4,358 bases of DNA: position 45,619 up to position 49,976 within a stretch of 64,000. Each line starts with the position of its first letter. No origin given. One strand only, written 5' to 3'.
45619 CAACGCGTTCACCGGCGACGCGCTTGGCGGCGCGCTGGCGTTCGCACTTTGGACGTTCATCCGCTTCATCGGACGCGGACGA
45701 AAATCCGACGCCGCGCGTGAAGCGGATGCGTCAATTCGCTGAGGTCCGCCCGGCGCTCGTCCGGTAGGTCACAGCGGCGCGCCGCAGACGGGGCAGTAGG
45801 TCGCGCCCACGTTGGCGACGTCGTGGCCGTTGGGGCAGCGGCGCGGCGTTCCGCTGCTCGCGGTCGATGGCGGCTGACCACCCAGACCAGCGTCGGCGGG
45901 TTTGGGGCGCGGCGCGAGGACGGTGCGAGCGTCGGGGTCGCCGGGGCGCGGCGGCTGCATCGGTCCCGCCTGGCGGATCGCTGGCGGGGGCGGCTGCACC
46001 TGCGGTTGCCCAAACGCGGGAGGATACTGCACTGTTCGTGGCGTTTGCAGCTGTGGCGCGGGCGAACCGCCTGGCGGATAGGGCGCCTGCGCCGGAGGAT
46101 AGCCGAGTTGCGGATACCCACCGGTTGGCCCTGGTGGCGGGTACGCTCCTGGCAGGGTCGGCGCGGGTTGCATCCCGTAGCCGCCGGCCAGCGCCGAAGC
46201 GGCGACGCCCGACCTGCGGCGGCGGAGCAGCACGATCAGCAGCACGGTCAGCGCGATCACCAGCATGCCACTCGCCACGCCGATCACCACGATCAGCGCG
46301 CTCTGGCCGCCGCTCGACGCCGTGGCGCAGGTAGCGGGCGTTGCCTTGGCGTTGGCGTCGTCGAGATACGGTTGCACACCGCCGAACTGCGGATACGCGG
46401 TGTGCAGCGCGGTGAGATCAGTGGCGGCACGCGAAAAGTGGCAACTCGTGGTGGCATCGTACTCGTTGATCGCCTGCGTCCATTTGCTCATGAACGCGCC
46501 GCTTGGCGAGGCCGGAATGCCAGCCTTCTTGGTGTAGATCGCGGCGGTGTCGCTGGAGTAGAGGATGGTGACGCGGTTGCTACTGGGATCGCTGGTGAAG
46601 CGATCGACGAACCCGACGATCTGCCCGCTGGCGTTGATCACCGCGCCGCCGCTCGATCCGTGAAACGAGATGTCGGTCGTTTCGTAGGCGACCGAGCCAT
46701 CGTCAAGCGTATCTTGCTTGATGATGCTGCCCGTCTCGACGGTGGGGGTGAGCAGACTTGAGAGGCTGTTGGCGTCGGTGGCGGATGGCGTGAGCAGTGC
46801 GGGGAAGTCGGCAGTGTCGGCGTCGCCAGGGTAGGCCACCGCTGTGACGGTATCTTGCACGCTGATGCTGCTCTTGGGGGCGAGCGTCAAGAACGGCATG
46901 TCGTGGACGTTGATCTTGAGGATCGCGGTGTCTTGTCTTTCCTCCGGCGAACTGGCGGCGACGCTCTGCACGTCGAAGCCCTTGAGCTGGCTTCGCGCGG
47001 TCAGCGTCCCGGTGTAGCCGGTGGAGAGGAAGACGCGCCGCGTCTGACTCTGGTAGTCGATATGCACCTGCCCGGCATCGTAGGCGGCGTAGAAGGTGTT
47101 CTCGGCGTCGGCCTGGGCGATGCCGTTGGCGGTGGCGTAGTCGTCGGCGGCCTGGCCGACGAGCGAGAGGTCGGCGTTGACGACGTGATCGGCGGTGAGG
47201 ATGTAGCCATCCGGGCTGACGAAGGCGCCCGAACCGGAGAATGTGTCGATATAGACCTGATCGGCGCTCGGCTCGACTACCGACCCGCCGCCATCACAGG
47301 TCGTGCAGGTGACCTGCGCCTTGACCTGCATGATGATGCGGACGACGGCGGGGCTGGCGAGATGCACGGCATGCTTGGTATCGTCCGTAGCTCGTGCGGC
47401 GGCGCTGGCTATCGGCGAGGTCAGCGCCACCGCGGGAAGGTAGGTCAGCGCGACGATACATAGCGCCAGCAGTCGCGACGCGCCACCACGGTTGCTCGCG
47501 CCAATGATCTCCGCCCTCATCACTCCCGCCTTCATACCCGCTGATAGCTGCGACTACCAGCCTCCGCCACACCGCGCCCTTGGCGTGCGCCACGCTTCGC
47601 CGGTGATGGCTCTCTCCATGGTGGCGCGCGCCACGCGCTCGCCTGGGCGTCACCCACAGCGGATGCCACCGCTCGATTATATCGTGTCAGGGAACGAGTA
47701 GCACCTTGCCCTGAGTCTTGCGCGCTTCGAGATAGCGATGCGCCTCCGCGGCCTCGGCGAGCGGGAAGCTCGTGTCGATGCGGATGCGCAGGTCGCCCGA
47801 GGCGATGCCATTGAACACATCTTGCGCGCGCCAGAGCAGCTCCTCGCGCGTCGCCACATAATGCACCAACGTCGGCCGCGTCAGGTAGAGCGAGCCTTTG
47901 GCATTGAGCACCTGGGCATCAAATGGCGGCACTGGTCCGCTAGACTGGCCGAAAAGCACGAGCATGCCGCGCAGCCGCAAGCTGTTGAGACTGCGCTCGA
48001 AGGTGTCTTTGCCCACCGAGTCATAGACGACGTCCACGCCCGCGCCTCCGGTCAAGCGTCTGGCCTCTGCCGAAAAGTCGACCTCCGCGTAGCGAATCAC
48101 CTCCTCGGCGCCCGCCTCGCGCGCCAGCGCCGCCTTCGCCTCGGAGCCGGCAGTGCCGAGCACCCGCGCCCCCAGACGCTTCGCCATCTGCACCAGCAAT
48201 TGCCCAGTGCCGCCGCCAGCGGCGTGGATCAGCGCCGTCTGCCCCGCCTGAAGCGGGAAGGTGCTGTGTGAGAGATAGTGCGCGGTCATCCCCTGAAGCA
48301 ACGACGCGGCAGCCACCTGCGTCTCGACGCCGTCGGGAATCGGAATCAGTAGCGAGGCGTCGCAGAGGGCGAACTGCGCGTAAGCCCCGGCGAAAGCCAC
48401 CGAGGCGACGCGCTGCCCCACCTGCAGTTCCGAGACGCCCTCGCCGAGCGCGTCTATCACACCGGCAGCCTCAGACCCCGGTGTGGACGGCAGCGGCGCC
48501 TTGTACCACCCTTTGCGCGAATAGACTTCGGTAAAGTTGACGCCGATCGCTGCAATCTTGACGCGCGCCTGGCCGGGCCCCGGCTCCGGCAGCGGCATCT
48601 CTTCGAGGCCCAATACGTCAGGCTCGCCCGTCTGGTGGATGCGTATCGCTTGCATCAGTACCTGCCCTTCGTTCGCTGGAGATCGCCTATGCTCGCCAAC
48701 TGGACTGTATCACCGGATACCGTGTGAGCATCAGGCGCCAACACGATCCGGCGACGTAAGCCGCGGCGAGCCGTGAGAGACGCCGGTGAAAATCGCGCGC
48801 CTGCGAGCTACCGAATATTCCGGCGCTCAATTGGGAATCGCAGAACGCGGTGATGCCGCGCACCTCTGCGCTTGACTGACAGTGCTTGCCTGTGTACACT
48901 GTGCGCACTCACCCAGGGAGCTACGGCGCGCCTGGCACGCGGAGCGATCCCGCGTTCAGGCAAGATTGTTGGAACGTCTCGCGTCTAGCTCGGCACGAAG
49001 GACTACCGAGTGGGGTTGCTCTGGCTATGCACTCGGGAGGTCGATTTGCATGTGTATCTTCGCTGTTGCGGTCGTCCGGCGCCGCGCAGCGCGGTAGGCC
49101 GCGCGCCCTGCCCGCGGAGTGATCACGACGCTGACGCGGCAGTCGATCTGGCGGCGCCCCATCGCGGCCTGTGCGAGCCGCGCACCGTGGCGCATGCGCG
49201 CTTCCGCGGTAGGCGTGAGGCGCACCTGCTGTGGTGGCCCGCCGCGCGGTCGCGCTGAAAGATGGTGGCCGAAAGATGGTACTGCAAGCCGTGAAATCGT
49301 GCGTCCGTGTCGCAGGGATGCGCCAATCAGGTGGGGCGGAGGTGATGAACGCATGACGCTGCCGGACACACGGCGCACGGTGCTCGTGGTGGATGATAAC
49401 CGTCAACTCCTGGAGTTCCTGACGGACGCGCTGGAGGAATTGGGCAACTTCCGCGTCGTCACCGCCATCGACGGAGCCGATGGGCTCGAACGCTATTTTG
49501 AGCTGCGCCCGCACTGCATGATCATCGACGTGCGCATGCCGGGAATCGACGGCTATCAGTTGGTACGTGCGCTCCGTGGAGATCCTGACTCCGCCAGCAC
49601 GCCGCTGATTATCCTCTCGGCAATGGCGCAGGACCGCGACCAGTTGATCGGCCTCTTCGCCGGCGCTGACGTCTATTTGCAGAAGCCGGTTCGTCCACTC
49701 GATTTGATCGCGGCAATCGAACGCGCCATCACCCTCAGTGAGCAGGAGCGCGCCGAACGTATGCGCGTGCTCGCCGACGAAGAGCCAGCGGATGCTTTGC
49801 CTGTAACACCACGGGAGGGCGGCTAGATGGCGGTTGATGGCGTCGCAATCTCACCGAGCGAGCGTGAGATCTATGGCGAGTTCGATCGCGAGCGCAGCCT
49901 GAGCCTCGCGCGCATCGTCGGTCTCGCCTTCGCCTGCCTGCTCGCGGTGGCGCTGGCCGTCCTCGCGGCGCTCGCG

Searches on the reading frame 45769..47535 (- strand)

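Call 50: search_protein_families(library=pfam, proteins=[window:45769-47535:-], max_evalue=0.1)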
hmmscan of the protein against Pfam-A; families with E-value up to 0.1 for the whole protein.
window:45769-47535:- (588 aa): 5 families
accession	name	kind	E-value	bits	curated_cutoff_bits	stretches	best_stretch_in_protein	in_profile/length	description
PF13365.12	Trypsin_2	-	2e-16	61.4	27.6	1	101-308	1-143/144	Trypsin-like peptidase domain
PF00089.32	Trypsin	-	5.1e-05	23.6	20.6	1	98-310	20-195/220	Trypsin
PF10459.15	Peptidase_S46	-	0.00073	18.7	22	1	99-141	47-89/698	Peptidase S46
PF02907.21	Peptidase_S29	-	0.0057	16.9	25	0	268-310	81-125/149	Hepatitis C virus NS3 protease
PF13240.11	Zn_Ribbon_1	-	0.036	14.3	25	1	577-588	12-23/23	zinc-ribbon domain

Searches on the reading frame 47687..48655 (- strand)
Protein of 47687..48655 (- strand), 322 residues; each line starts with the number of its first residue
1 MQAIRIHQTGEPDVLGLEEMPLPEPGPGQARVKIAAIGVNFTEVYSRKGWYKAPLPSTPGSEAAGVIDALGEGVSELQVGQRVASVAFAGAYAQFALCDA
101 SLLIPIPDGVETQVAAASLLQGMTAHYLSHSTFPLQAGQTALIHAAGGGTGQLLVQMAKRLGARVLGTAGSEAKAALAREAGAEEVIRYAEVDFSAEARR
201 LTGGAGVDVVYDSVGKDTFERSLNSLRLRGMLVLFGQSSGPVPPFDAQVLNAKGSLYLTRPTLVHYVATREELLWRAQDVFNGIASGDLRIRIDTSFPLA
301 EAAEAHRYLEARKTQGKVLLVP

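Call 50: search_protein_families(library=pfam, proteins=[window:47687-48655:-], max_evalue=0.1)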
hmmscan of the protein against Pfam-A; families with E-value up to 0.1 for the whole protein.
window:47687-48655:- (322 aa): 4 families
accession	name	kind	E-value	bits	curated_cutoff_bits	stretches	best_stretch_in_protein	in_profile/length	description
PF00107.32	ADH_zinc_N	-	2.4e-27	95.9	31.8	1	149-251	1-103/129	Zinc-binding dehydrogenase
PF13602.12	ADH_zinc_N_2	-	8e-25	88.8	27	1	182-320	2-134/134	Zinc-binding dehydrogenase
PF08240.17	ADH_N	-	4.3e-16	59.5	23.5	1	26-108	1-104/104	Alcohol dehydrogenase GroES-like domain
PF13649.12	Methyltransf_25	-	0.0085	17.2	27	1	146-194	4-55/97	Methyltransferase domain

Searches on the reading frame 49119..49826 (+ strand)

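Call 50: search_protein_families(library=pfam, proteins=[window:49119-49826:+], max_evalue=0.1)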
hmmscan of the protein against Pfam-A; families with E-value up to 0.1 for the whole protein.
window:49119-49826:+ (235 aa): 2 families
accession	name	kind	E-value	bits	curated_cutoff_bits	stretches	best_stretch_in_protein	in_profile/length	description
PF00072.30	Response_reg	-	6.3e-23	81.5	30.2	1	88-201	1-111/111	Response regulator receiver domain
PF23198.2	PDE8A_N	-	0.093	13.1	29.6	0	86-170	11-95/147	PDE8A-like, N-terminal domain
